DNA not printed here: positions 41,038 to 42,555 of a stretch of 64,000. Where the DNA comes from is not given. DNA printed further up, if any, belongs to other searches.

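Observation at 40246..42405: Probable 3,6-dideoxyhexose (colitose-type) branch: DegT-fold enzyme with His replacing the catalytic Lys next to an Fcl/ColC homologue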

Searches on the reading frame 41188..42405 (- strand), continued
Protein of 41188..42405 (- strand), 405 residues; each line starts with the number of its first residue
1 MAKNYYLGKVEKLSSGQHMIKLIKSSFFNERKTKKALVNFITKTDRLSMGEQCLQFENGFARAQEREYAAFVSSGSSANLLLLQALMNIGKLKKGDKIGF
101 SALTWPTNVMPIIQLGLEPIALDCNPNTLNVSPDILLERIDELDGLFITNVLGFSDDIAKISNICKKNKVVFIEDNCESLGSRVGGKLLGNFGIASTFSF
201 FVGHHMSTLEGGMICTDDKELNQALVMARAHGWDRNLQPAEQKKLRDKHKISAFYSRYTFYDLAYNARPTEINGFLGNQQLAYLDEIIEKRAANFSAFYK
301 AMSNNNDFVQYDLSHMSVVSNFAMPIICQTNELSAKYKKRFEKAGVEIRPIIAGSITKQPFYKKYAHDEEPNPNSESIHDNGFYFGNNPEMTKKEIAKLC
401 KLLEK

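Call 33: search_solved_structures(query=window:41188-42405:-, show_alignments=5, max_evalue=1e-35)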
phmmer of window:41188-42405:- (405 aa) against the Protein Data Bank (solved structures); distinct sequences matched with E-value up to 1e-35: 6.
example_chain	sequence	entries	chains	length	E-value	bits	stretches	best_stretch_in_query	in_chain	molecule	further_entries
2gms_A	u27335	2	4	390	6.5e-58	199.7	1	35-392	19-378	Putative pyridoxamine 5-phosphate-dependent dehydrase, Wbdk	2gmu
3b8x_A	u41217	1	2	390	6.5e-57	196.4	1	35-392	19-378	Pyridoxamine 5-phosphate-dependent dehydrase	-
2r0t_A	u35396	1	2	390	1.2e-56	195.5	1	35-392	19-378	Pyridoxamine 5-phosphate-dependent dehydrase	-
3gr9_A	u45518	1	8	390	1.2e-56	195.5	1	35-392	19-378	ColD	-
3bcx_A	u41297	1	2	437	8.1e-41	143.4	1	67-395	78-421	CDP-6-deoxy-L-threo-D-glycero-4-hexulose-3-dehydrase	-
3bb8_A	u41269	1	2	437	1.5e-39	139.3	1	67-395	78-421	CDP-4-keto-6-deoxy-D-glucose-3-dehydrase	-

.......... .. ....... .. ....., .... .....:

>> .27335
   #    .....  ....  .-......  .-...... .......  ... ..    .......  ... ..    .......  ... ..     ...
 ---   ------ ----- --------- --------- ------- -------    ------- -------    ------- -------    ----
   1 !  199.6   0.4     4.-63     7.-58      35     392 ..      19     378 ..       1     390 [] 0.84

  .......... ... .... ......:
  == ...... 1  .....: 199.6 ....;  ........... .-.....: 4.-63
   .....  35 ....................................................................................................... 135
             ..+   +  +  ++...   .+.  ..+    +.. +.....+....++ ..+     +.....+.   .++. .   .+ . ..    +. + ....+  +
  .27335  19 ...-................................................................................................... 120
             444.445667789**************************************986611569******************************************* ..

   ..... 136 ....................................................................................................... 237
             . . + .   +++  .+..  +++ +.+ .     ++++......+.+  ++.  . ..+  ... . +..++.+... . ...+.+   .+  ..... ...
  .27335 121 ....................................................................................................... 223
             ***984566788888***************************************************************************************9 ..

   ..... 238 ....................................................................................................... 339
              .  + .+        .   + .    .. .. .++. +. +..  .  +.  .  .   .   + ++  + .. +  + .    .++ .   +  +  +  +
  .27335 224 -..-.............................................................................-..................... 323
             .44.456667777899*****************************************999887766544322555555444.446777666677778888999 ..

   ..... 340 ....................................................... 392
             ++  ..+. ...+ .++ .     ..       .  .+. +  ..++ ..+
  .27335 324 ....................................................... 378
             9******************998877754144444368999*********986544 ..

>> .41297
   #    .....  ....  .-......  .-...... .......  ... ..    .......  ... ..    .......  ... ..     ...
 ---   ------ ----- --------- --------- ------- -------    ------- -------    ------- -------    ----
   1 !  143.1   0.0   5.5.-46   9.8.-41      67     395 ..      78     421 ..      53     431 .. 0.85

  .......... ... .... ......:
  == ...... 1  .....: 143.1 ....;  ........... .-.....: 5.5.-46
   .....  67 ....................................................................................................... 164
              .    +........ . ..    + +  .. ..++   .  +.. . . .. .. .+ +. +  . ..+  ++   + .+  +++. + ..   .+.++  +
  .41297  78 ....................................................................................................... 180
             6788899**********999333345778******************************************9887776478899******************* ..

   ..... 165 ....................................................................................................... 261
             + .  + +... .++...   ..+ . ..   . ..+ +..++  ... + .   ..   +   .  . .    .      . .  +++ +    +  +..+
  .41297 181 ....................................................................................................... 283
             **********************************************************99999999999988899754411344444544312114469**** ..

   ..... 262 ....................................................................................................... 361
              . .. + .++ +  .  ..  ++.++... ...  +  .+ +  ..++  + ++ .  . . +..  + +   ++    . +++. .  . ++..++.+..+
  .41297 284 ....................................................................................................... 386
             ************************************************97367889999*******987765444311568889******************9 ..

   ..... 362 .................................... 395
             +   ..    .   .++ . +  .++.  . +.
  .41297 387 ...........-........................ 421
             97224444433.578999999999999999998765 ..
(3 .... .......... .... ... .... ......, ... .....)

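Call 42: search_protein_representatives(protein=window:41188-42405:-)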
Query: 405 residues. Proteins with E-value up to 0.001 (for the whole library): 23552; up to 1e-10: 6701; up to 1e-30: 689. The best 150 are listed.
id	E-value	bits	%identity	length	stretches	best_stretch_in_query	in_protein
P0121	3.2e-136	470.7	55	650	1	5-405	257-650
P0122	2.1e-131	454.8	56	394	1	19-402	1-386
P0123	3.0e-131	454.3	54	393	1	19-401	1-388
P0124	1.6e-120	419.0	51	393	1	19-398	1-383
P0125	2.3e-118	411.9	48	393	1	20-404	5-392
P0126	3.3e-109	381.8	47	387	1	19-404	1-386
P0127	6.8e-109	380.7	47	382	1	20-403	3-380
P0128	1.0e-108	380.2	56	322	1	87-404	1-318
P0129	6.2e-104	364.4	53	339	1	49-405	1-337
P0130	1.4e-103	363.2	50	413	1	19-401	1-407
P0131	6.9e-102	357.7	50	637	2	173-401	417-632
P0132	2.1e-101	356.1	46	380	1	20-399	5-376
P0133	1.7e-99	349.8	46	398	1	20-397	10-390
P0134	1.6e-98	346.6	46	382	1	20-397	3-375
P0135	1.2e-97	343.7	49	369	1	19-405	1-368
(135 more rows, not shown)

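Call 58: search_dna_similar(query=window:41188-42405:-, collection=plasmids, mode=protein, max_rows=15, max_evalue=1e-30)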
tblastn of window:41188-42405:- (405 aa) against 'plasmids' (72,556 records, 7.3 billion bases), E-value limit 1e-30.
Records with a match: 49; places in all: 49; records where one place covers at least 80% of the query: 49.
Best place of each record, by identity: <60% 49.
By first word of the organism name: Streptomyces 28; Azospirillum 6; Paracoccus 5; Salmonella 2; Sulfitobacter 1; Parasedimentitalea 1; Phaeobacter 1; Haladaptatus 1; Chelatococcus 1; Bacillus 1; and 2 more.
By predicted mobility (MOB-suite, as given by PLSDB): non-mobilizable 45; conjugative 2; mobilizable 2.
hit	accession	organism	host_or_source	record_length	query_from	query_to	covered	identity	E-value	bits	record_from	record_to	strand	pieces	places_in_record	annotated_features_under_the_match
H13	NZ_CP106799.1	Streptomyces sp. HUAS 15-9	microorganism,rhizosphere soil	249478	19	403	95%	59.5%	2e-164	518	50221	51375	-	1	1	DegT/DnrJ/EryC1/StrS family aminotransferase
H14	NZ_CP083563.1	Sulfitobacter sp. S223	-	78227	41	402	89%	36.0%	5e-62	223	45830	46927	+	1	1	DegT/DnrJ/EryC1/StrS family aminotransferase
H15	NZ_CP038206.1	Paracoccus pantotrophus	single cell,soil associated with ...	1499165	32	402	92%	33.4%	4e-56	206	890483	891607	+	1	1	none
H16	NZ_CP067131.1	Paracoccus seriniphilus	cell culture,washing water of Bugula ...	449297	36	388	87%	35.1%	3e-59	215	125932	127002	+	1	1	DegT/DnrJ/EryC1/StrS family aminotransferase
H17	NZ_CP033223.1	Parasedimentitalea marina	Cell culture,deep seawater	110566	38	388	87%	35.0%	5e-53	197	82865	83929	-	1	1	DegT/DnrJ/EryC1/StrS family aminotransferase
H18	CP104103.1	Phaeobacter sp. G2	cell culture,Emiliania huxleyi RCC1216 ...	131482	41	402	89%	33.7%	5e-52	194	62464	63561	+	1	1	DegT/DnrJ/EryC1/StrS family aminotransferase | DUF2793 domain-containing protein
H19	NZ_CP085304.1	Haladaptatus pallidirubidus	cell culture,saline soil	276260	2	403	99%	30.3%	4e-53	197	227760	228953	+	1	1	aminotransferase class I/II-fold pyridoxal phosphate-dependent enzyme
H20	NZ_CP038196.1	Paracoccus versutus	single cell,soil adjacent to the roots ...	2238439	23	402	94%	31.5%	7e-54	199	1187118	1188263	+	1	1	none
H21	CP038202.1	Paracoccus ferrooxidans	single cell,bioreactor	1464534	23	402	94%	31.5%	8e-54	199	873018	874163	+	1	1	DegT/DnrJ/EryC1/StrS family aminotransferase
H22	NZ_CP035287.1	Paracoccus versutus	whole organism,soil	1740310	23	402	94%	31.3%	6e-53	197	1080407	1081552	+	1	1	none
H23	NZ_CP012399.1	Chelatococcus sp. CO-6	whole organism,Shengli Oilfield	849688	36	404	91%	32.0%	5e-52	194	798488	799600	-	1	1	DegT/DnrJ/EryC1/StrS family aminotransferase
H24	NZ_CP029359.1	Azospirillum thermophilum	cell culture,hot spring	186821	36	404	91%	31.1%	2e-41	163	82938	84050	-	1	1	DegT/DnrJ/EryC1/StrS family aminotransferase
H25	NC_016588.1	Azospirillum lipoferum 4B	-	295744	41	404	90%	31.5%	4e-48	183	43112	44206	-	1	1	DegT/DnrJ/EryC1/StrS family aminotransferase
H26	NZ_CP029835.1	Azospirillum ramasamyi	single cell,Cow dung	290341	41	404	90%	31.5%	2e-47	181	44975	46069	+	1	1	DegT/DnrJ/EryC1/StrS family aminotransferase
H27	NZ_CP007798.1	Azospirillum argentinense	Triticum aestivum L.,Root,wheat ...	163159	41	405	90%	30.7%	1e-41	164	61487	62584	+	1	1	DegT/DnrJ/EryC1/StrS family aminotransferase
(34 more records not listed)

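Call 59: search_dna_similar(query=window:41188-42405:-, collection=phages, mode=protein, max_rows=10, max_evalue=1e-20)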
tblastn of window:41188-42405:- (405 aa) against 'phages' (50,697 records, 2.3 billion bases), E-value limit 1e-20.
Records with a match: 57; places in all: 58; records where one place covers at least 80% of the query: 57.
Best place of each record, by identity: <60% 57.
By first word of the organism name: Synechococcus 54; uncultured 1; Marine 1; Salmonella 1.
By host as written in the record: - 47; Synechococcus sp. MW02 4; Synechococcus sp. 3; Synechococcus sp. WH 7803 1; Synechococcus sp. LTWRED 1; Salmonella enterica subsp. enterica serovar Kentucky 1.
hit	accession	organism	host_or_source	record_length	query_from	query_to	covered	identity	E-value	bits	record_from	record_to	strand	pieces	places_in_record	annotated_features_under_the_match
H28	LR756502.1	uncultured phage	metagenomic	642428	19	405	96%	50.9%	8e-135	431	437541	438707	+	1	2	record has no annotation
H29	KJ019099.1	Synechococcus phage ACG-2014f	-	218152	31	388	88%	33.2%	1e-56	206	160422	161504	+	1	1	hypothetical protein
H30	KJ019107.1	Synechococcus phage ACG-2014f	-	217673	31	388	88%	33.2%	2e-56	205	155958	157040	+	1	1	hypothetical protein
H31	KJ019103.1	Synechococcus phage ACG-2014f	-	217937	31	388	88%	33.2%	2e-56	205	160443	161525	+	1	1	hypothetical protein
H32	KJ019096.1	Synechococcus phage ACG-2014f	-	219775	31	388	88%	33.2%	2e-56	205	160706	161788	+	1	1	hypothetical protein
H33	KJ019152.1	Synechococcus phage ACG-2014f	-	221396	31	388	88%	33.2%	2e-56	205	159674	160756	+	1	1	hypothetical protein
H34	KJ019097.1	Synechococcus phage ACG-2014f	-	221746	31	388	88%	33.2%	2e-56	205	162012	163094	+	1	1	hypothetical protein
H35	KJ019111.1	Synechococcus phage ACG-2014f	-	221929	31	388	88%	33.2%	2e-56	205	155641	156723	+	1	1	hypothetical protein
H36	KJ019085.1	Synechococcus phage ACG-2014f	-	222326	31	388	88%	33.2%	2e-56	205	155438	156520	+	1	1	hypothetical protein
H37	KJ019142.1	Synechococcus phage ACG-2014f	-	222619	31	388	88%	33.2%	2e-56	205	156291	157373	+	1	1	hypothetical protein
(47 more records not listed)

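Call 60: get_annotated_region(hit=H13, flank=9000)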
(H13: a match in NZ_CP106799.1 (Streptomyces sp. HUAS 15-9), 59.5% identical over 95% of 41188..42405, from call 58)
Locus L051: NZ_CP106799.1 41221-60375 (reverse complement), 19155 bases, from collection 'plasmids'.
description: Streptomyces sp. HUAS 15-9 plasmid punmamed2, complete sequence
organism: Streptomyces sp. HUAS 15-9 (NCBI taxid 2981136)
taxonomy: Bacteria; Actinomycetota; Actinomycetes; Kitasatosporales; Streptomycetaceae; Streptomyces; Streptomyces sp. HUAS 15-9
host: -; source: microorganism,rhizosphere soil; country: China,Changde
typing (MOB-suite, as given by PLSDB): non-mobilizable
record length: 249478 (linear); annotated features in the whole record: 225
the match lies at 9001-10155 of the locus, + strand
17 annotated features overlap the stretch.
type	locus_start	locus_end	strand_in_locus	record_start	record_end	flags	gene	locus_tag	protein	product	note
CDS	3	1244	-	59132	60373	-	wecC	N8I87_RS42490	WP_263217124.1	UDP-N-acetyl-D-mannosamine dehydrogenase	GO:0009246 - enterobacterial common antigen biosynthetic process [Evidence IEA]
CDS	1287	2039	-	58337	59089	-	-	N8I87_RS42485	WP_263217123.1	WecB/TagA/CpsF family glycosyltransferase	-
CDS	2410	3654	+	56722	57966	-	wecB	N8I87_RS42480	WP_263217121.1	UDP-N-acetylglucosamine 2-epimerase (non-hydrolyzing)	GO:0009103 - lipopolysaccharide biosynthetic process [Evidence IEA]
CDS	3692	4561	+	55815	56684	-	-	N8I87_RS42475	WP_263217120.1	class I SAM-dependent methyltransferase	GO:0032259 - methylation [Evidence IEA]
CDS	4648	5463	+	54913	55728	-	-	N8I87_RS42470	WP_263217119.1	MerR family transcriptional regulator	-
CDS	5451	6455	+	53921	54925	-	-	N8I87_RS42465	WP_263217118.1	BtrH N-terminal domain-containing protein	-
CDS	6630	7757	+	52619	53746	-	-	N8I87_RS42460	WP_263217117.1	glycosyltransferase family 1 protein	-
CDS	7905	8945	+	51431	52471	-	gmd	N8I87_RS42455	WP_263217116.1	GDP-mannose 4,6-dehydratase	GO:0000271 - polysaccharide biosynthetic process [Evidence IEA]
CDS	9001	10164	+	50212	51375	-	-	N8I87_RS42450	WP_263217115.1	DegT/DnrJ/EryC1/StrS family aminotransferase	-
CDS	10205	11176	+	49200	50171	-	-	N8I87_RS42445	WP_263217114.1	GDP-L-fucose synthase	-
CDS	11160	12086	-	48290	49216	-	-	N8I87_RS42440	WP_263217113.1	glycosyltransferase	-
CDS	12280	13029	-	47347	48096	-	-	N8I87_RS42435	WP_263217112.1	hypothetical protein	-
CDS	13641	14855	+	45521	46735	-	-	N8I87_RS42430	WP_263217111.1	hypothetical protein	-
CDS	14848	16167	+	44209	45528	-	-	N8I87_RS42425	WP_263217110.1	hypothetical protein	-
CDS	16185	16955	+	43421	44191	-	-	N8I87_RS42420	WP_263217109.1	glycosyltransferase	-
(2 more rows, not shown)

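Call 80: get_annotated_region(hit=H28, flank=7000)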
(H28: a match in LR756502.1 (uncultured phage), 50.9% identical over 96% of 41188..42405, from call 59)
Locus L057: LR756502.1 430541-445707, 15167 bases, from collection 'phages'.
description: uncultured phage genome assembly, chromosome: 1.
organism: uncultured phage (NCBI taxid 278008)
taxonomy: Viruses; environmental samples
host: -; source: metagenomic; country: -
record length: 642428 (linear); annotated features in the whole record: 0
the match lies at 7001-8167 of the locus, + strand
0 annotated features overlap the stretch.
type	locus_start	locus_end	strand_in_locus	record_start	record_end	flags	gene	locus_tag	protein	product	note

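Call 84: predict_structure(alignment_id=A1)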
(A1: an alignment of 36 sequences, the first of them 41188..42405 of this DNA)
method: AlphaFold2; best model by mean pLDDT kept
length: 405 residues; sequences in the alignment: 36
mean_pLDDT: 83.2   pTM: 0.85
mean pLDDT of the five models: 83.2, 82.7, 79.4, 74.3, 72.7
residues with pLDDT >= 90: 171; 70-90: 169; 50-70: 42; < 50: 23
segments of 3 or more residues with pLDDT < 50: 1-16, 202-208
pLDDT, mean of each block of 10 residues (from residue 1): 35 53 77 91 77 92 95 85 93 96 85 93 87 93 93 72 97 87 90 90 43 93 83 71 85 73 61 88 92 92 94 87 87 93 81 73 81 87 85 93 93
secondary structure, 60 per line:
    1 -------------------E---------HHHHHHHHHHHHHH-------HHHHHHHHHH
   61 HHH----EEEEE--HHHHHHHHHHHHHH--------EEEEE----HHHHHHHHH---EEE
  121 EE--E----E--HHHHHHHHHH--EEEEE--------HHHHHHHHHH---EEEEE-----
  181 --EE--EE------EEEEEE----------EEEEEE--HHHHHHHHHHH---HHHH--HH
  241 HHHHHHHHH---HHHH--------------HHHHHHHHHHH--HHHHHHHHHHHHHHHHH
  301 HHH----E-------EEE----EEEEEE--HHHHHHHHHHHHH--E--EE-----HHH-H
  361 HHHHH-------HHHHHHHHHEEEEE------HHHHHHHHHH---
elements in order: H30-43 H51-63 E68-72 H75-88 E97-101 H106-114 E118-122 H133-142 E145-149 H158-167 E171-175 E195-200 E211-216 H219-229 H233-236 H239-249 H253-256 H271-281 H284-303 E316-318 E323-328 H331-343 H360-365 H373-381 E382-386 H393-402

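Call 86: fold_search(model_id=the predicted structure, library=pdb)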
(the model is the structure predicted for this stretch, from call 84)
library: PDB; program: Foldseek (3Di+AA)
matches with E <= 10: 1964; with E <= 0.001: 1309
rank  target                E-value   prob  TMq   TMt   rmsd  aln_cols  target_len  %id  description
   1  3b8x_A                2.3e-28  1.00  0.83  0.86   3.2       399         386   32  Crystal structure of GDP-4-keto-6-deoxymannose-3-dehydratase (ColD) H188N mutant with bound GDP-perosamine (released 2007-11-27)
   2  2gms_A                2.3e-28  1.00  0.82  0.85   3.7       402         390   31  E coli GDP-4-keto-6-deoxy-D-mannose-3-dehydratase with bound hydrated PLP (released 2006-09-05)
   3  3gr9_A                3.0e-28  1.00  0.82  0.86   3.3       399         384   32  Crystal structure of ColD H188K S187N (released 2009-06-16)
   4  2gms_B                8.0e-28  1.00  0.83  0.86   3.1       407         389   32  E coli GDP-4-keto-6-deoxy-D-mannose-3-dehydratase with bound hydrated PLP (released 2006-09-05)
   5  3b8x_B                9.5e-28  1.00  0.84  0.87   3.2       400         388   32  Crystal structure of GDP-4-keto-6-deoxymannose-3-dehydratase (ColD) H188N mutant with bound GDP-perosamine (released 2007-11-27)
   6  3gr9_B                2.0e-27  1.00  0.83  0.87   3.0       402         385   31  Crystal structure of ColD H188K S187N (released 2009-06-16)
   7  3gr9_C                2.1e-27  1.00  0.83  0.86   3.1       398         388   32  Crystal structure of ColD H188K S187N (released 2009-06-16)
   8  2r0t_A                2.4e-27  1.00  0.83  0.87   3.0       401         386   31  Crystal structure of GDP-4-keto-6-deoxymannose-3-dehydratase with a trapped PLP-glutamate geminal diamine (released 2007-12-18)
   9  3gr9_G                3.9e-27  1.00  0.83  0.87   3.0       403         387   31  Crystal structure of ColD H188K S187N (released 2009-06-16)
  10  3gr9_D                9.8e-27  1.00  0.80  0.85   3.1       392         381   32  Crystal structure of ColD H188K S187N (released 2009-06-16)
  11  3gr9_F                2.4e-26  1.00  0.83  0.87   3.1       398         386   30  Crystal structure of ColD H188K S187N (released 2009-06-16)
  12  3gr9_E                3.4e-26  1.00  0.82  0.87   3.2       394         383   31  Crystal structure of ColD H188K S187N (released 2009-06-16)
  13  3bb8_A                2.2e-24  1.00  0.81  0.78   3.7       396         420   29  E1 Dehydrase H220K Mutant (released 2008-09-16)
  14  3bcx_A                4.3e-24  1.00  0.82  0.79   3.8       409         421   28  E1 Dehydrase (released 2007-11-27)
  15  3bcx_B                9.0e-24  1.00  0.81  0.78   4.4       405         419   27  E1 Dehydrase (released 2007-11-27)
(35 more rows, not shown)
